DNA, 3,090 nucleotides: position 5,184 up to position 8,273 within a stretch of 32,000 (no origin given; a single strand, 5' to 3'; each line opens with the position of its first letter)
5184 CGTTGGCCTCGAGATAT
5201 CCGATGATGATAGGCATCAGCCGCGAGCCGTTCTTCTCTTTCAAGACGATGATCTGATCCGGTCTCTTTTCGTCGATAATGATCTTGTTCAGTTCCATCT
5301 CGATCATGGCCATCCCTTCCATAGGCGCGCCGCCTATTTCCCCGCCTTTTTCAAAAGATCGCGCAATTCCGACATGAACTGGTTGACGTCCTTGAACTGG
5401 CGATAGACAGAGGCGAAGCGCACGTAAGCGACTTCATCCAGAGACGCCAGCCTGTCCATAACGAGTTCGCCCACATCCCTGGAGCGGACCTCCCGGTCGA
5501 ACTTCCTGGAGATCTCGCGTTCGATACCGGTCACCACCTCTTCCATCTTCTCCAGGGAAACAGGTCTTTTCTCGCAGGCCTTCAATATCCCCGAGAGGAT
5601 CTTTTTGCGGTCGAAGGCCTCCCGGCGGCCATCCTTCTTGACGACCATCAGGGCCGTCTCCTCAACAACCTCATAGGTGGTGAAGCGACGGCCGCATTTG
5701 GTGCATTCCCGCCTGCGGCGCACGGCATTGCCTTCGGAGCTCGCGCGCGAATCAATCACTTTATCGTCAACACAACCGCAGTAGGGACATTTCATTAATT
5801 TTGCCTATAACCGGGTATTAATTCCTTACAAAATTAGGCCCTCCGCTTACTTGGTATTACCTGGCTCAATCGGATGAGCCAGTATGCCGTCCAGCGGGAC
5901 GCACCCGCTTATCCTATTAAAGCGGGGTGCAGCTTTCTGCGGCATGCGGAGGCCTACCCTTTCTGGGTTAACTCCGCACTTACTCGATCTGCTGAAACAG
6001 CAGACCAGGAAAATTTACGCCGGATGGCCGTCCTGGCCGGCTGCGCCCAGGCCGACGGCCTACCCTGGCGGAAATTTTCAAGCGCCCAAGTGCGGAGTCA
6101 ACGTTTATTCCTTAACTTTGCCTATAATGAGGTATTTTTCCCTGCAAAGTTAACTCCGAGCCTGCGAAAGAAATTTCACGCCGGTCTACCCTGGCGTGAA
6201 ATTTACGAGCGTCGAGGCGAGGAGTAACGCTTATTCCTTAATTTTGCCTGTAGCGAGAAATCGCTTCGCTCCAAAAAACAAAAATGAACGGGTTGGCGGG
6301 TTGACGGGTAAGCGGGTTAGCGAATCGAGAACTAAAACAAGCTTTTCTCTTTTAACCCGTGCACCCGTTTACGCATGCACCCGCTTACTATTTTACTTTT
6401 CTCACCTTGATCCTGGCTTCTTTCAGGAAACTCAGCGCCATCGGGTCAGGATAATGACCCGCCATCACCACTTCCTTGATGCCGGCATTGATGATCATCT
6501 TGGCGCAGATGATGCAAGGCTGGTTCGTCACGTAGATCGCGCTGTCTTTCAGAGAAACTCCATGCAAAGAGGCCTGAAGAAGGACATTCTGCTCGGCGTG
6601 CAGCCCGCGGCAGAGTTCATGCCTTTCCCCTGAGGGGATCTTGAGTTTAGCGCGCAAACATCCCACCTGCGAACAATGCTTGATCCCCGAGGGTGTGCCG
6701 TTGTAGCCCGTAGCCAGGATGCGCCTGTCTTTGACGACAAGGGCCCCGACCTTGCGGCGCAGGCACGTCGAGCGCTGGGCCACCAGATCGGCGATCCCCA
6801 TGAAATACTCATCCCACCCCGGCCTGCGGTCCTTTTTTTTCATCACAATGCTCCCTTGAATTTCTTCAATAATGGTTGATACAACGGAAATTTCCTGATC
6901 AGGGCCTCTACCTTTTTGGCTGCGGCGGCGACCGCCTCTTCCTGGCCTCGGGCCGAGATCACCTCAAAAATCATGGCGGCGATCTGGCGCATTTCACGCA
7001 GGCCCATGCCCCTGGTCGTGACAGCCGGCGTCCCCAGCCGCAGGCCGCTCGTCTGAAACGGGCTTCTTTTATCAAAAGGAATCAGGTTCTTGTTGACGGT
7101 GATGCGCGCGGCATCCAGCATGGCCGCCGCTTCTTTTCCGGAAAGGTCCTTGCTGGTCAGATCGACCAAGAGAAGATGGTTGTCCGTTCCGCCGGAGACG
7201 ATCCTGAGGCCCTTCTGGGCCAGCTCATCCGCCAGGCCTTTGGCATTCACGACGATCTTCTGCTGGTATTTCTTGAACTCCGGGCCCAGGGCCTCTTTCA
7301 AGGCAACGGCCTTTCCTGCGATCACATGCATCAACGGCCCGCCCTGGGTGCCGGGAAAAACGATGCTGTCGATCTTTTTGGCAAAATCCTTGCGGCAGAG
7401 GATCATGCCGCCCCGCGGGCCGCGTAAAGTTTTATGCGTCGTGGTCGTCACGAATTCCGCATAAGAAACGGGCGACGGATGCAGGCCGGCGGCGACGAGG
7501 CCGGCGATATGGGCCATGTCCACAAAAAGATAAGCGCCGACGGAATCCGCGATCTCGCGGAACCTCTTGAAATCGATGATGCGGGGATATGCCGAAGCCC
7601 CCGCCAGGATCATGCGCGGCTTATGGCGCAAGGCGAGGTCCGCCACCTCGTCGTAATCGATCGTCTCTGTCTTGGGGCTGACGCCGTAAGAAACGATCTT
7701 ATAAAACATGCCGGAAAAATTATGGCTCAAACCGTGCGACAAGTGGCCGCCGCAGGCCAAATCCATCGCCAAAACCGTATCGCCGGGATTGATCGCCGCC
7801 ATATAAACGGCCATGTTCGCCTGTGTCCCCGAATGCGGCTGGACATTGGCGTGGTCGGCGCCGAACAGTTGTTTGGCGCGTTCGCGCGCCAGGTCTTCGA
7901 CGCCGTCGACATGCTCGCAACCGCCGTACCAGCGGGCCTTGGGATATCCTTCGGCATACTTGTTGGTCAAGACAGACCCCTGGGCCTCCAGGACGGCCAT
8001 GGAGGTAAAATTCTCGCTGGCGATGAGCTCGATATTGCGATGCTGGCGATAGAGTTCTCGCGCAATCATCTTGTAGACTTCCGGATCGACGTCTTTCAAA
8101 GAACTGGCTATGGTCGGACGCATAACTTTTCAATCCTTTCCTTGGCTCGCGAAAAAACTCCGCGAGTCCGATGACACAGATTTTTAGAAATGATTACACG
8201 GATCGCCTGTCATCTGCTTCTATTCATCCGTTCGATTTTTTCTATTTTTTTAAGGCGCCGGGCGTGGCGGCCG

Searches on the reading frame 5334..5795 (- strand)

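Call 11: search_protein_families(library=ncbifam, proteins=[window:5334-5795:-])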
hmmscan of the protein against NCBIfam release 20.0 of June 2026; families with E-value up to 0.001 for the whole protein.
window:5334-5795:- (153 aa): 3 families
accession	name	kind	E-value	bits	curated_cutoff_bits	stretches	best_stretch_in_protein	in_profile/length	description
TIGR00244.1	TIGR00244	equivalog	2e-61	206.3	124.65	1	1-147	1-147/147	transcriptional regulator NrdR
NF006732.0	PRK09263.1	equivalog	3.1e-06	25.9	657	1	49-139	3-92/712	anaerobic ribonucleoside-triphosphate reductase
NF005497.0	PRK07111.1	equivalog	6.5e-06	24.8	764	1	49-136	3-92/746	anaerobic ribonucleoside triphosphate reductase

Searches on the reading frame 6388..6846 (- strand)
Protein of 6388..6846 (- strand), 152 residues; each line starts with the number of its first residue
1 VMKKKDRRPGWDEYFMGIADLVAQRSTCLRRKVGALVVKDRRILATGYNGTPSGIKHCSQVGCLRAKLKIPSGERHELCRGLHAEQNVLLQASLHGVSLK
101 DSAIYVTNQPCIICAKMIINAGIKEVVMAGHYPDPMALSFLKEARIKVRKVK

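Call 11: search_protein_families(library=ncbifam, proteins=[window:6388-6846:-])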
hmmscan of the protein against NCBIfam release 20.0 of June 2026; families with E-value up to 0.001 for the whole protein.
window:6388-6846:- (152 aa): 5 families
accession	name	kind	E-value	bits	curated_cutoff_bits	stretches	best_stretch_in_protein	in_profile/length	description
TIGR02571.1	ComEB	equivalog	1.6e-37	128.8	219.45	1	8-152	2-139/151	ComE operon protein 2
NF041025.1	antiphage_deaminase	equivalog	9e-26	90.7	400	2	74-145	330-402/437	anti-phage dCTP deaminase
TIGR00326.1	eubact_ribD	equivalog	1.4e-08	34.4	156.35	1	32-149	20-117/343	bifunctional diaminohydroxyphosphoribosylaminopyrimidine deaminase/5-amino-6-(5-phosphoribosylamino)uracil reductase RibD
NF008113.2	PRK10860.1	equivalog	3.3e-08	33.5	150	1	83-129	56-104/165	tRNA adenosine(34) deaminase TadA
NF008052.0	PRK10786.1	equivalog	0.00024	19.9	500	0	60-136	26-106/367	bifunctional diaminohydroxyphosphoribosylaminopyrimidine deaminase/5-amino-6-(5-phosphoribosylamino)uracil reductase RibD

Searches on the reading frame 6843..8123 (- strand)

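Call 11: search_protein_families(library=ncbifam, proteins=[window:6843-8123:-])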
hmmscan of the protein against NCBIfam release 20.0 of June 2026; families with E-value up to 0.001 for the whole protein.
window:6843-8123:- (426 aa): 6 families
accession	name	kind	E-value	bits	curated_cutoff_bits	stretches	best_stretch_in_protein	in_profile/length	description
NF000586.1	PRK00011.1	subfamily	2.4e-193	642.4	335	1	13-415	1-404/404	serine hydroxymethyltransferase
NF010094.0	PRK13580.1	equivalog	1.8e-146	488.7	735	2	116-408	170-464/496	glycine hydroxymethyltransferase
TIGR04506.1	F_threo_transal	equivalog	6.5e-30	104.4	650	1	65-404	65-396/609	fluorothreonine transaldolase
TIGR04427.1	PLP_DesI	equivalog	4.5e-05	22.7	650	0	141-252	112-222/390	dTDP-4-dehydro-6-deoxyglucose aminotransferase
TIGR00858.1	bioF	equivalog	0.00027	19.8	426.45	0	92-248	83-238/365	8-amino-7-oxononanoate synthase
TIGR03576.1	pyridox_MJ0158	hypoth_equivalog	0.00032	20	304.45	1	156-255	121-228/346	TIGR03576 family pyridoxal phosphate-dependent enzyme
